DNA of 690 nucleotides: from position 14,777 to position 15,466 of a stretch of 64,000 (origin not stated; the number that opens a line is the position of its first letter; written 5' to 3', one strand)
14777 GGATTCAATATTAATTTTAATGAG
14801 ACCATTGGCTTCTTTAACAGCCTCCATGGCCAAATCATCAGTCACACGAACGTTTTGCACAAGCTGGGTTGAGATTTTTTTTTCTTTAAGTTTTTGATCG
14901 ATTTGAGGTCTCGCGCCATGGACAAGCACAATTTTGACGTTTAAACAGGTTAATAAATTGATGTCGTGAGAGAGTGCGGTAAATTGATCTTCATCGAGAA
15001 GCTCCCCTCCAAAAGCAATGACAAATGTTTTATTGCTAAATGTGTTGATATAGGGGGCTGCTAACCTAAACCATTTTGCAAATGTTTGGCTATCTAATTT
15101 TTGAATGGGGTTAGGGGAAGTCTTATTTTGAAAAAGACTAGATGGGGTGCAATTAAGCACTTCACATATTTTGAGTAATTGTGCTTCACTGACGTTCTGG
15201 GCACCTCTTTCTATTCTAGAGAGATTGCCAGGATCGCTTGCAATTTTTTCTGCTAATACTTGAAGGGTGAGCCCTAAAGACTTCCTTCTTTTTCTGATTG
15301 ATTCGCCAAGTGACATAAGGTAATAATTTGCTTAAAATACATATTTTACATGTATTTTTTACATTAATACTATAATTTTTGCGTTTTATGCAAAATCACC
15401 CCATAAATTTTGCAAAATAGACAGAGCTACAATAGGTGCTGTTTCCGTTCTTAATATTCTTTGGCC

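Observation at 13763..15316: ArgA fused to an XRE/Cro helix-turn-helix: candidate arginine-sensing enzyme-regulator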

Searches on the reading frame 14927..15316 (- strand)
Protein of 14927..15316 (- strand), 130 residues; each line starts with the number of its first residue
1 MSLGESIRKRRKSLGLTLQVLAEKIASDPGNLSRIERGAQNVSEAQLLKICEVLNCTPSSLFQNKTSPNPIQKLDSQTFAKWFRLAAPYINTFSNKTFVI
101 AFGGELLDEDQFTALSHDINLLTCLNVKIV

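Call 19: search_protein_representatives(protein=window:14927-15316:-)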
Query: 130 residues. Proteins with E-value up to 0.001 (for the whole library): 1652; up to 1e-10: 58; up to 1e-30: 0. The best 150 are listed.
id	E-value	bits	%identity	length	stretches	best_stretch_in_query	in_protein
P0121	2.2e-30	121.6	52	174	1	2-130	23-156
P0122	2.1e-28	115.3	54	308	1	4-130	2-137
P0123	2.7e-28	114.9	58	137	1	1-121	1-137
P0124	1.2e-24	103.1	52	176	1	3-130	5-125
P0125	1.2e-24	103.1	50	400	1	1-130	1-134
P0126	4.1e-22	95.0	41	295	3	3-64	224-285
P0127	3.7e-21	91.9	54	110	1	1-97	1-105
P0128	2.2e-17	79.7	41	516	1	4-130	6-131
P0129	7.4e-16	74.8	35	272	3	5-62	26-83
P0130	1.8e-15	73.6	53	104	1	1-72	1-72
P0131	3.0e-15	72.8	26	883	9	4-75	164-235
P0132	5.3e-15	72.0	55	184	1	66-130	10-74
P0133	9.0e-15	71.3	26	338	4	3-63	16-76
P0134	9.7e-15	71.2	37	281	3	3-69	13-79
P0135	1.1e-14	71.0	30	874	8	2-62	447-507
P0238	7.2e-09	52.2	39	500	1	8-130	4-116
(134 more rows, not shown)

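Call 48: find_related_loci(query=P0238, collection=genome_contigs, flank=4000)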
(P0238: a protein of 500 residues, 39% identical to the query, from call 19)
Query P0238 (500 aa) in genome_contigs; peptide patterns used: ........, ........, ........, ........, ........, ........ (x = any residue, [..] = any of these).
85 stretches matched a pattern; 9 encode a relative of the query (tblastn E <= 1e-3); 9 distinct loci.
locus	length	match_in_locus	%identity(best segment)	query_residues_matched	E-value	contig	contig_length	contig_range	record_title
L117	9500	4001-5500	98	1-500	0e+0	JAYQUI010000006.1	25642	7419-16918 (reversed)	MAG: Nitrosomonadales bacterium isolate SD9012_S6_concoct_bins.tsv.148_sub NODE_946_length_25642_cov_10.304881, whole ge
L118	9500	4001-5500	98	1-500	0e+0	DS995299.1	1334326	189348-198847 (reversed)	beta proteobacterium KB13 scf_1106380163076 genomic scaffold, whole genome shotgun sequence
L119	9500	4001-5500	97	1-500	0e+0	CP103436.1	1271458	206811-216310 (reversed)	Methylophilaceae bacterium LSUCC0717 chromosome, complete genome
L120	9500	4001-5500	97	1-500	0e+0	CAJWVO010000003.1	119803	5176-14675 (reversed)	MAG TPA_asm: uncultured Nitrosomonadales bacterium isolate ERR599143_bin.36_MetaBAT_v2.12.1_MAG genome assembly, contig:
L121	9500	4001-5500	70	1-500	0e+0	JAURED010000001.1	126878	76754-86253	MAG: Burkholderiales bacterium isolate SFB_3D_5_3 NODE_8_length_126878_cov_10.696301, whole genome shotgun sequence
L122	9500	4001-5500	70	1-500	0e+0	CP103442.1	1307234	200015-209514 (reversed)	Methylophilaceae bacterium LSUCC0401 chromosome, complete genome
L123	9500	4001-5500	96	1-500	0e+0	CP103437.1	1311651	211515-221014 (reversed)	Methylophilaceae bacterium LSUCC0665 chromosome, complete genome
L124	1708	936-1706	99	1-257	0e+0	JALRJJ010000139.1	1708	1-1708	MAG: bacterium isolate RJ.22 RJ_879443, whole genome shotgun sequence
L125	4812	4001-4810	76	1-270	2e-137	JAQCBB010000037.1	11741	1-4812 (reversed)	MAG: Proteobacteria bacterium isolate casp15-mb.134 NODE_6568_length_11741_cov_0.191634, whole genome shotgun sequence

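Call 53: find_related_loci(query=P0128, collection=metagenome_contigs, flank=3000)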
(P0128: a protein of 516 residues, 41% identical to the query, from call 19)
Query P0128 (516 aa) in metagenome_contigs; peptide patterns used: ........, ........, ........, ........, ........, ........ (x = any residue, [..] = any of these).
110 stretches matched a pattern; 14 encode a relative of the query (tblastn E <= 1e-3); 14 distinct loci.
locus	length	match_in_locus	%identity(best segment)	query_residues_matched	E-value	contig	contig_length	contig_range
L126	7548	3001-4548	100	1-516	0e+0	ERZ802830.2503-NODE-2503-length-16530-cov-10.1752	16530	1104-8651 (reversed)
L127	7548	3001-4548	91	1-516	0e+0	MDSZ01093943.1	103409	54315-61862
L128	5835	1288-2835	80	1-516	0e+0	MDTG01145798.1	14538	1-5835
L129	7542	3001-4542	56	1-516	0e+0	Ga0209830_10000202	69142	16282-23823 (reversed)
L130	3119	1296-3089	56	1-516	0e+0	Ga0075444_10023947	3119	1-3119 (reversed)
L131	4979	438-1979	56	1-516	0e+0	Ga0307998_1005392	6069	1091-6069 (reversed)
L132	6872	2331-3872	56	1-516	0e+0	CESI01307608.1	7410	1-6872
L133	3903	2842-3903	82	1-354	0e+0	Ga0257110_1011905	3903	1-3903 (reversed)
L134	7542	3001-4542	56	1-516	0e+0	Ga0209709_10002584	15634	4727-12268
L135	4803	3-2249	58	71-516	2e-175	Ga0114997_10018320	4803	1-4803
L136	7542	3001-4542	56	1-516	0e+0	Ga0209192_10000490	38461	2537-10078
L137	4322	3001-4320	56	1-439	1e-161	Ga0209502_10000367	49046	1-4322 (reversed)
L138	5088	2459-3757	38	77-516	2e-101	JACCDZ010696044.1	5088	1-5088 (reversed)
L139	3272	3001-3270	97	1-90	8e-50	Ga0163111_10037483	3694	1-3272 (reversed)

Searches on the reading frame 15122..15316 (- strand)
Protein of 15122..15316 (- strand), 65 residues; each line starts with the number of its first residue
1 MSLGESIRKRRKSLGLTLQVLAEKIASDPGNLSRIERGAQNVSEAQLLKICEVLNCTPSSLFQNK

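Call 15: find_related_loci(query=A2, collection=genome_contigs, flank=10000)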
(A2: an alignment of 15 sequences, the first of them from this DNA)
Query A2 (65 aa) in genome_contigs; peptide patterns used: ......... (x = any residue, [..] = any of these).
354 stretches matched a pattern; 327 encode a relative of the query (tblastn E <= 1e-3); the best 80 are kept; 80 distinct loci.
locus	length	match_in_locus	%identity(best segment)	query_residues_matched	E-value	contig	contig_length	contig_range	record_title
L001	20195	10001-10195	97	1-65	2e-38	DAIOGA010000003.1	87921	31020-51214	MAG TPA_asm: Candidatus Methylopumilus sp. isolate CTOTU22488 NODE_39_length_87921_cov_13.846846, whole genome shotgun s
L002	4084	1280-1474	95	1-65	4e-38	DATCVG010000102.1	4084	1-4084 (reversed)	MAG TPA_asm: Candidatus Methylopumilus sp. isolate SMAG_U7379 k141_62391, whole genome shotgun sequence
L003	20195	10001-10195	97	1-65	2e-38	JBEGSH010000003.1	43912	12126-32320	MAG: Pseudomonadota bacterium isolate pringlecreek_2019_sw_WHONDRS-S19S_0025_B_bin.19 scaffold_478041, whole genome shot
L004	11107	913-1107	95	1-65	4e-38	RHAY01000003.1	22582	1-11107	MAG: Methylophilaceae bacterium isolate WBA_1B_003 contig_100_2, whole genome shotgun sequence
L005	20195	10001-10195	95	1-65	1e-37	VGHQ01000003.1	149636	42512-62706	MAG: Betaproteobacteria bacterium isolate K_Offshore_40m_m1_049 K_Offshore_40m_m1_049_Ga0194133_10000139, whole genome s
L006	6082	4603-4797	94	1-65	3e-37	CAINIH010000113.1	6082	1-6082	MAG: uncultured Methylophilaceae bacterium isolate Umea2p1_bin-1228 genome assembly, contig: bin-1228:113/153, whole gen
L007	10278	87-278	91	1-64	1e-35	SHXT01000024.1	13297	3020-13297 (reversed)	MAG: Candidatus Methylopumilus sp. isolate Baikal-deep-G83 BACOMB-40M-C1740, whole genome shotgun sequence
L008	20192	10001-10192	89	1-64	2e-35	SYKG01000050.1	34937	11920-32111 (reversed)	MAG: Methylotenera sp. isolate F1-80-MAGs032 F1-80__c383947, whole genome shotgun sequence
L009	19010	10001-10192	88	1-64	2e-34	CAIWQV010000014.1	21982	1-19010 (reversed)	MAG: uncultured Methylophilaceae bacterium isolate Ki2-D1_bin-1156 genome assembly, contig: bin-1156:014/146, whole geno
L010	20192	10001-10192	84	1-64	4e-33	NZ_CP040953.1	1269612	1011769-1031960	Candidatus Methylopumilus universalis strain MMS-RVI-51 chromosome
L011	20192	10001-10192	84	1-64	8e-33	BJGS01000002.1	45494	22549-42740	Methylophilaceae bacterium LBMAG_Betaproteobacteria_hypo.bin1_LD28 DNA, sequence002, whole genome shotgun sequence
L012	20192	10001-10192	84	1-64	2e-32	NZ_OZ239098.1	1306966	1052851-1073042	Candidatus Methylopumilus universalis isolate HalE-M2 chromosome HalE-M2, complete sequence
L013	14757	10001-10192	63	1-64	1e-23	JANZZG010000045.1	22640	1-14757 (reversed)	MAG: Methylophilaceae bacterium isolate SKW116 k141_1551299, whole genome shotgun sequence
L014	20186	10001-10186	65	1-62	1e-23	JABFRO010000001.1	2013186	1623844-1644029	MAG: Methylophilaceae bacterium isolate P-RSF-NP-02 c_000000007054, whole genome shotgun sequence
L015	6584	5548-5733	66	1-62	1e-23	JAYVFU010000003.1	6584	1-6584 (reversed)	MAG: Methylophilaceae bacterium isolate GL44_UP_metabat_8 GL44_UP_metabat_8_2, whole genome shotgun sequence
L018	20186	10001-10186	66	1-62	2e-23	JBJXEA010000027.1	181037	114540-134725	MAG: Methylophilaceae bacterium isolate P.bin.42 k127_4258872, whole genome shotgun sequence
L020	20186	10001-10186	61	1-62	3e-23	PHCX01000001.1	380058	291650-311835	MAG: Betaproteobacteria bacterium HGW-Betaproteobacteria-1 yuki_s1_sub10_scaffold_1, whole genome shotgun sequence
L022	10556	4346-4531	65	1-62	3e-23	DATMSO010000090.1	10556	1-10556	MAG TPA_asm: Methylovorus sp. isolate SMAG_U12988 k141_89922, whole genome shotgun sequence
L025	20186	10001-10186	65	1-62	5e-23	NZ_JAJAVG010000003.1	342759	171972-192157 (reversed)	Methylovorus mays strain VKM B-2221 platanus_K_25_97_3, whole genome shotgun sequence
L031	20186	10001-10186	61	1-62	9e-23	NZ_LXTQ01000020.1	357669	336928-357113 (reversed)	Methylobacillus sp. MM3 Methylobacillus1348_3, whole genome shotgun sequence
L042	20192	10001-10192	63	1-64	3e-22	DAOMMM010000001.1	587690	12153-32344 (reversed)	MAG TPA_asm: Methylophilus sp. isolate AMR_MDS_4820 NODE_1_length_587690_cov_10.390654, whole genome shotgun sequence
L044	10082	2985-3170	63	1-62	3e-22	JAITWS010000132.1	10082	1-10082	MAG: Methylobacillus sp. isolate Xx448_bin33 k119_1944438, whole genome shotgun sequence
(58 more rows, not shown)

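Call 32: search_protein_families(library=ncbifam, proteins=[L020:11714-12145:+, L025:12254-13930:-, L042:13909-14469:+, L031:8320-9762:+, L022:2860-4194:-, L014:11728-13935:+, L018:11566-13188:+, L044:8160-9194:-, L044:7318-8163:-, L031:12247-13575:+], max_evalue=0.00001)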
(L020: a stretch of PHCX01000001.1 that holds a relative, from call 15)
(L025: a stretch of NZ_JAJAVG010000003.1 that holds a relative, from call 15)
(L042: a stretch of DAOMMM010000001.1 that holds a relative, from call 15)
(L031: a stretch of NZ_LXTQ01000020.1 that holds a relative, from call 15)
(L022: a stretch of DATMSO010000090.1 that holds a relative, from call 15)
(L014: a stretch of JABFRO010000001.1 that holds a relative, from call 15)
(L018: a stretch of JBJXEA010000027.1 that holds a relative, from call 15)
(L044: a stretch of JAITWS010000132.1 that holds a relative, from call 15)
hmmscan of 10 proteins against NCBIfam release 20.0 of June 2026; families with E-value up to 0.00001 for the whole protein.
L020:11714-12145:+ (143 aa): 3 families
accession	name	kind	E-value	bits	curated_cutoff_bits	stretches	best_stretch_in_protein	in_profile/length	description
NF042420.1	Hsp18_Clos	equivalog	8.6e-26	90.8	195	1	13-140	15-142/147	heat shock protein Hsp18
NF041800.1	Hsp20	equivalog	2.7e-18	66.1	140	1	40-142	75-159/162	archaeal heat shock protein Hsp20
NF041799.1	Hsp14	equivalog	9.8e-17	61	100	1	37-135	19-112/118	archaeal heat shock protein Hsp14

L025:12254-13930:- (558 aa): 3 families
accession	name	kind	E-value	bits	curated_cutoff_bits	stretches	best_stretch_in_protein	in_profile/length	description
NF010030.0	PRK13505.1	equivalog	9.3e-262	869.3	652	1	3-558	2-557/557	formate--tetrahydrofolate ligase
NF010031.0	PRK13506.1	equivalog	2.2e-203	676.8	800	1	3-557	1-577/578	formate--tetrahydrofolate ligase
NF010032.0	PRK13507.1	equivalog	1.1e-149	499.2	938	1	4-558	8-587/587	formate--tetrahydrofolate ligase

L042:13909-14469:+ (186 aa): 6 families
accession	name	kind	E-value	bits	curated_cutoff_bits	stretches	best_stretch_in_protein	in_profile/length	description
NF007015.0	PRK09480.1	equivalog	8.3e-82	273.5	120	1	3-183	9-191/197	nucleoid occlusion factor SlmA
NF050111.1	TransRegSACE7040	equivalog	6.2e-07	29.5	250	1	4-102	1-99/186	SACE_7040 family transcriptional regulator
NF007949.0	PRK10668.1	equivalog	2.4e-06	27.2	271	0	2-64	9-71/216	multidrug efflux transporter transcriptional repressor AcrR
NF010319.1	PRK13756.1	equivalog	3.6e-06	27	265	1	6-58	4-56/199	tetracycline resistance transcriptional repressor TetR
NF053731.1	TransRegFasRMycb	equivalog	6.6e-06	26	330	1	4-124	11-130/199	HTH-type transcriptional activator FasR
NF041196.1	ScbR_bind_reg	equivalog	8.3e-06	26.1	150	1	6-159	8-160/191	ScbR family autoregulator-binding transcription factor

L031:8320-9762:+ (480 aa): 1 family
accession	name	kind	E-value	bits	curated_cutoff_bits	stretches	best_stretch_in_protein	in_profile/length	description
NF008422.0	PRK11249.1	equivalog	1.6e-147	493.1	1102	1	2-479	72-562/752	catalase HPII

L022:2860-4194:- (444 aa): 3 families
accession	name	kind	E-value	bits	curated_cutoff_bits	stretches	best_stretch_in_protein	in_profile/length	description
NF001923.0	PRK00701.1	subfamily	1e-182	607.7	430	1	11-443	6-437/439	Mn(2+) uptake NRAMP transporter MntH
TIGR01197.1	nramp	subfamily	1.3e-113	380.3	272.5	1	36-410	1-390/390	metal ion transporter, metal ion (Mn2+/Fe2+) transporter (Nramp) family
NF037982.1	Nramp_1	equivalog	1.4e-55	189.2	50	1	43-408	1-403/404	Nramp family divalent metal transporter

L014:11728-13935:+ (735 aa): 19 families
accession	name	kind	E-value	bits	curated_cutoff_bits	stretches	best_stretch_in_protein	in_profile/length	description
NF041535.1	TonB_rec_PqqU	equivalog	9.6e-181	602.5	1200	1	47-735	2-675/676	TonB-dependent receptor PqqU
TIGR01783.1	TonB-siderophor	subfamily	6.6e-39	134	223.5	1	59-728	1-644/649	TonB-dependent siderophore receptor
TIGR01779.1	TonB-B12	equivalog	1.1e-24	87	599.7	1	35-228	20-209/614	TonB-dependent vitamin B12 receptor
NF007926.1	PRK10641.1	equivalog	5.6e-19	68.1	836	1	38-229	22-208/617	TonB-dependent vitamin B12 receptor BtuB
NF010010.0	PRK13483.1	equivalog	3.5e-17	61.7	927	1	28-181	20-170/660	ligand-gated channel protein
NF049947.1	TonB_dep_PCPU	exception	5.3e-14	51.3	800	1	141-252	131-247/685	TonB-dependent receptor, PCPU motif-type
NF047944.1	FoxamRcptFoxA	equivalog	9.3e-14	50.6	1300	1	14-256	10-247/697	ferrioxamine B receptor FoxA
NF049945.1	TonB_dep_FCYXU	equivalog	2.3e-13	49.7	825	1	104-440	97-412/697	TonB-dependent receptor, FCYXU motif-type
NF007465.0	PRK10044.1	equivalog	2.3e-13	49.3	803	1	48-256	67-272/726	ferrichrome porin FhuA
NF049946.1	TonB_dep_CU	exception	3.5e-13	48.7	700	1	124-249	116-249/683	TonB-dependent receptor, CU motif-type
NF049944.1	TonB_dep_PUIUD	equivalog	1.6e-11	43.2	850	1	80-255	77-256/686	TonB-dependent receptor, PUIUD motif-type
NF010012.0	PRK13486.1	equivalog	1.7e-10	40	924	0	47-177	29-161/696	TonB-dependent receptor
NF010038.0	PRK13513.1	equivalog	5.7e-09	35.1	942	1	28-178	20-169/659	ligand-gated channel protein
NF010011.0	PRK13484.1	equivalog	1.1e-08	33.8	1197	0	43-178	30-163/682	IreA family TonB-dependent siderophore receptor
NF010651.0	PRK14050.1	equivalog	1.1e-08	33.6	884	1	8-255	19-272/730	TonB-dependent siderophore receptor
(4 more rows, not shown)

L018:11566-13188:+ (540 aa): 2 families
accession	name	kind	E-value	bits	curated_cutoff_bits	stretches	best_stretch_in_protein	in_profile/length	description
TIGR03965.1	mycofact_glyco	equivalog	4e-12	45.8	280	1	8-123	73-189/467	mycofactocin biosynthesis glycosyltransferase MftF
NF008303.0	PRK11092.1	equivalog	3.2e-06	25.6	947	1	319-410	7-99/702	bifunctional GTP diphosphokinase/guanosine-3',5'-bis pyrophosphate 3'-pyrophosphohydrolase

L044:8160-9194:- (344 aa): 0 families

L044:7318-8163:- (281 aa): 3 families
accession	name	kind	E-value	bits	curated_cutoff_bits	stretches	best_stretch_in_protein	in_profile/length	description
NF011570.0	PRK14994.1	equivalog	1e-102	343.2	502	1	4-278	11-284/287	16S rRNA (cytidine(1402)-2'-O)-methyltransferase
TIGR00096.1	TIGR00096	equivalog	2.4e-86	289.5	167.9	1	7-277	2-273/275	16S rRNA (cytidine(1402)-2'-O)-methyltransferase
NF004790.0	PRK06136.1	subfamily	8.2e-07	28.9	198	1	5-205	4-215/250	uroporphyrinogen-III C-methyltransferase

L031:12247-13575:+ (442 aa): 15 families
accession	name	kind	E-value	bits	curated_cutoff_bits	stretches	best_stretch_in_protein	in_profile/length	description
TIGR00390.1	hslU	equivalog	4.4e-203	675.2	362.45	1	4-442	1-441/441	ATP-dependent protease ATPase subunit HslU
NF003745.1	PRK05342.1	equivalog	3.4e-65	220.5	359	3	4-108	60-167/418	ATP-dependent Clp protease ATP-binding subunit ClpX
TIGR00382.1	clpX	equivalog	1.7e-54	185.4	370.75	3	5-112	68-179/414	ATP-dependent protease ATP-binding subunit ClpX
TIGR02639.1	ClpA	equivalog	4.3e-12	45.1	993.15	1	8-92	450-529/734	ATP-dependent Clp protease ATP-binding subunit ClpA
TIGR01242.2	TIGR01242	subfamily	1.5e-10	40.6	500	1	50-109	148-205/362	proteasome-activating nucleotidase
NF003069.1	PRK03992.1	subfamily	2.1e-10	40.3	500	1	50-109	165-222/379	proteasome-activating nucleotidase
TIGR01241.2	FtsH_fam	equivalog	4.5e-09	35.6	600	1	50-110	195-253/598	ATP-dependent zinc metalloprotease FtsH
TIGR03346.1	chaperone_ClpB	equivalog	5.8e-09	34.9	1232.1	1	11-73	561-618/853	ATP-dependent chaperone ClpB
NF008004.0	PRK10733.1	equivalog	2.5e-07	29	1008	1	49-110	184-243/644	ATP-dependent zinc metalloprotease FtsH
NF047747.1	PrtsmActNtasePan2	equivalog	3.5e-07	29.8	700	0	50-109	185-242/397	proteasome-activating nucleotidase Pan2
NF008118.0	PRK10865.1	equivalog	3.8e-07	28.4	1417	1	11-73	564-621/857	ATP-dependent chaperone ClpB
NF047748.1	PrtsmActNtasePan1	equivalog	5.8e-07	28.9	750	0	50-115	182-241/405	proteasome-activating nucleotidase Pan1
TIGR01243.1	CDC48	subfamily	2.3e-06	26.2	802.65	0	50-94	212-255/733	CDC48 family AAA ATPase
TIGR03345.1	VI_ClpV1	equivalog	2.7e-06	25.9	884.95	1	8-72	559-618/852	type VI secretion system ATPase TssH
TIGR00763.1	lon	equivalog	6.3e-06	24.9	608.05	0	45-81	348-384/795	endopeptidase La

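Call 60: search_solved_structures(query=A2, max_evalue=0.01, show_alignments=2)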
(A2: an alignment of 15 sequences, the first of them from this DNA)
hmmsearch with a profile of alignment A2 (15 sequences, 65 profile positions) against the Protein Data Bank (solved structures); distinct sequences matched with E-value up to 0.01: 21.
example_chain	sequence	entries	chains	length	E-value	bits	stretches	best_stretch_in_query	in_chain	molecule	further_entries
3f51_A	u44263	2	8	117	1.5e-09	40.6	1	2-59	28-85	Clp gene regulator (ClgR)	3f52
9sf2_A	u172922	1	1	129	3e-07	33.2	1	4-63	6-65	Transcriptional regulator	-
8tac_A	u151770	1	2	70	4.3e-07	32.7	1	3-54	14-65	DBP48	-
3jxb_C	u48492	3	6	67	6.2e-07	32.2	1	3-62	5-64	Repressor protein C2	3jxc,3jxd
2r1j_L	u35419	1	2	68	6.5e-07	32.1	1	3-62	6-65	Repressor protein C2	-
1adr_A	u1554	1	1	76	8.7e-07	31.7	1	3-62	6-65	P22 C2 REPRESSOR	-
5woq_A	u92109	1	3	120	2.5e-06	30.3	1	3-56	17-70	Transcriptional regulator ClgR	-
5tn0_A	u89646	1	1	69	1.2e-05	28.1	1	3-62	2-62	HTH-type transcriptional regulator SinR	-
3qq6_A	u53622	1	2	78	1.4e-05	27.8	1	3-62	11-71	HTH-type transcriptional regulator sinR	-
2b5a_A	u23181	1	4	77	1.7e-05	27.6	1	3-63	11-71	C.BclI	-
1b0n_A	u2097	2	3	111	4.3e-05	26.3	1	3-61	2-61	PROTEIN (SINR PROTEIN) | HTH-TYPE TRANSCRIPTIONAL REGULATOR SINR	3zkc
2p5t_A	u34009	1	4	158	0.00015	24.5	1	3-57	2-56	Putative transcriptional regulator PezA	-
1y9q_A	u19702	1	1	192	0.00031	23.5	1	2-64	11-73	transcriptional regulator, HTH_3 family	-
1y7y_A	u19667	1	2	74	0.0014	21.4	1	3-62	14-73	C.AhdI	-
1zug_A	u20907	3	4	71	0.0015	21.4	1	2-61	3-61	PHAGE 434 CRO PROTEIN | REGULATORY PROTEIN CRO | PROTEIN (434 CRO)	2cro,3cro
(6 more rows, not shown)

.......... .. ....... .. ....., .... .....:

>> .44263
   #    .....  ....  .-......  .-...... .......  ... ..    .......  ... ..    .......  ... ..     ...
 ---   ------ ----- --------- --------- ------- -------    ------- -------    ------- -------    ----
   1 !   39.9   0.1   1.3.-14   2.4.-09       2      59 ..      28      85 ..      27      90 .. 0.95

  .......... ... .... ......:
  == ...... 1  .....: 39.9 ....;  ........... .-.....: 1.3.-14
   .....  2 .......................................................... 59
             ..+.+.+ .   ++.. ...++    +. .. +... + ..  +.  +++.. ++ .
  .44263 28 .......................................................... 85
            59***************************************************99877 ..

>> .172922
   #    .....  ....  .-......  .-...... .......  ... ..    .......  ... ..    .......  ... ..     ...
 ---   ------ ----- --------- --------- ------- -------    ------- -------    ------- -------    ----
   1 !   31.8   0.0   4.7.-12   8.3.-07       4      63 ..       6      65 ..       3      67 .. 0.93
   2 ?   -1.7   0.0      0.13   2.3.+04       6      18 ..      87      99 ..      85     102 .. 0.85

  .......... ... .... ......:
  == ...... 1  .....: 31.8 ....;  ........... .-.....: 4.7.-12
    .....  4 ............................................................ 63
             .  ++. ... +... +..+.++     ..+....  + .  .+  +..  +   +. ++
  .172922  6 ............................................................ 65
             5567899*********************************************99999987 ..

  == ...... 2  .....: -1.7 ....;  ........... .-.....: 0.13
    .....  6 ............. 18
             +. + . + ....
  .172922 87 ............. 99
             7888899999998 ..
